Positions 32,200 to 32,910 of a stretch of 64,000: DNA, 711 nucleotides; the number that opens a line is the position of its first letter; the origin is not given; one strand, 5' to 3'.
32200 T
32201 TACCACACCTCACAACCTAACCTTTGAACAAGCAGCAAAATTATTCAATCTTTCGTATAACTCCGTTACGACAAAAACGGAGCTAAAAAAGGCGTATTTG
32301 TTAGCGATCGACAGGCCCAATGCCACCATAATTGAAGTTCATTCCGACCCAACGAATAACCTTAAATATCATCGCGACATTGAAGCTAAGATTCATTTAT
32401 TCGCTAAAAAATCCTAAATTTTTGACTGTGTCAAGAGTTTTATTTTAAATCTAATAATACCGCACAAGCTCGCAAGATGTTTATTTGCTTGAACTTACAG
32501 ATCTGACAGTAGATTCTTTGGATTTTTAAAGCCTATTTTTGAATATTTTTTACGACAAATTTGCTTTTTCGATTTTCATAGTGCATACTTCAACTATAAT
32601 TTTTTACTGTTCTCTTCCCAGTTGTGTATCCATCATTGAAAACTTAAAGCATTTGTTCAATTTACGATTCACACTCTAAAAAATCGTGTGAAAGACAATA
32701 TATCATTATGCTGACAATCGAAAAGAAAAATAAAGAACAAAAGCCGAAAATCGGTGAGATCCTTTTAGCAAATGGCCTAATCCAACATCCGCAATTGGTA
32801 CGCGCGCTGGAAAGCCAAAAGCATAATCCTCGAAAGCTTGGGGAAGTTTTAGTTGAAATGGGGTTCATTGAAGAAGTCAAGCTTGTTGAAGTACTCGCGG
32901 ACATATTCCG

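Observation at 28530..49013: Menaquinone gene set split in two by the pilus-like cluster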

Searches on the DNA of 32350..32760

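Call 59: search_rna_families(source=window, start=32350, end=32760, threshold=evalue, max_evalue=1)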
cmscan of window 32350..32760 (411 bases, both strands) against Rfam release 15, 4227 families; matches with E-value up to 1: 0.
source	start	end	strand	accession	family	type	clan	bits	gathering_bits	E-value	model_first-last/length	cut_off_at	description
